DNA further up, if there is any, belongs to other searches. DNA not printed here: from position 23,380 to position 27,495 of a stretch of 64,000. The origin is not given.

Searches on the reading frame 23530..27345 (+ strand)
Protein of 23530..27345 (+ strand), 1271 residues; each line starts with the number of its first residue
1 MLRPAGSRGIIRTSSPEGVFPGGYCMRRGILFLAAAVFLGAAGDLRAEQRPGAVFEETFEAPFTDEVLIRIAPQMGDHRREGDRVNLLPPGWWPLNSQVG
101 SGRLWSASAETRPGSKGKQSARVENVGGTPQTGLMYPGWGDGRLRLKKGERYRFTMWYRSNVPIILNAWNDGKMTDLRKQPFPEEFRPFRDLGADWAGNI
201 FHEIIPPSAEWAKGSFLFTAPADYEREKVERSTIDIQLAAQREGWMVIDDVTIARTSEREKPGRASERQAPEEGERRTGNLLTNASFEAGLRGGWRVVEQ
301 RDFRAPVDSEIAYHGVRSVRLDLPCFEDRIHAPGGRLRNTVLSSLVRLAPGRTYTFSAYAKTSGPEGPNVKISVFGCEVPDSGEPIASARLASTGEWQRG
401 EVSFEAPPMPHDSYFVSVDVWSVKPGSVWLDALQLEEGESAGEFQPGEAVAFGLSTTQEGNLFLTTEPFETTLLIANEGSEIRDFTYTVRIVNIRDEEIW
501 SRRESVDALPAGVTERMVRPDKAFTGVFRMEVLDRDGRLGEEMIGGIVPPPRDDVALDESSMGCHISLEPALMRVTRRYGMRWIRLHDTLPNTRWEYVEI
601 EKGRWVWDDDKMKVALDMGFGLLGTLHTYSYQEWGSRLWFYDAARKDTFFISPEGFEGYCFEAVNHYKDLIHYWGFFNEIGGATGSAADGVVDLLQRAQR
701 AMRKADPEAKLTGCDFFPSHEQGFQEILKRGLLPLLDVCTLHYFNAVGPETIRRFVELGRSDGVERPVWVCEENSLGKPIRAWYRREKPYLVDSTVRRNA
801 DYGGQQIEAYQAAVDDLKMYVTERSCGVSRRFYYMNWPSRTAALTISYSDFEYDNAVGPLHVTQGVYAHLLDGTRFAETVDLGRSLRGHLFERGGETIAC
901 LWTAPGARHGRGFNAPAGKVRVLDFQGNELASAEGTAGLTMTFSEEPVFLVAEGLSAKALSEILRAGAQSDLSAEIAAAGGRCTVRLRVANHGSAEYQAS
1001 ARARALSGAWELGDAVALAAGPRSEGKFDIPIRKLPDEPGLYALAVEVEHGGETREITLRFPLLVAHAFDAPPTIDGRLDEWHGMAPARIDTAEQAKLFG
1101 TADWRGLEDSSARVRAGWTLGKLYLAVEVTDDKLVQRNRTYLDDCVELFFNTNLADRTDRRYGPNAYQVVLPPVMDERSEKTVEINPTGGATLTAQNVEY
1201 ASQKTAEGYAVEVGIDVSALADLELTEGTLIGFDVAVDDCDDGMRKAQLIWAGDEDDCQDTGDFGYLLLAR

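Call 59: search_protein_families(library=pfam, proteins=[window:23530-27345:+], max_evalue=0.00001)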
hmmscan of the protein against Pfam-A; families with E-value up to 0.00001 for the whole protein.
window:23530-27345:+ (1271 aa): 2 families
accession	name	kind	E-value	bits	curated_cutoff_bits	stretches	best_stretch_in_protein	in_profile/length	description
PF06452.16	CBM9_1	-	1.1e-20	74.8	23.4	1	1075-1270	1-183/185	Carbohydrate family 9 binding domain-like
PF02018.23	CBM_4_9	-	5.9e-10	40.1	25.9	0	279-413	1-125/136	Carbohydrate binding domain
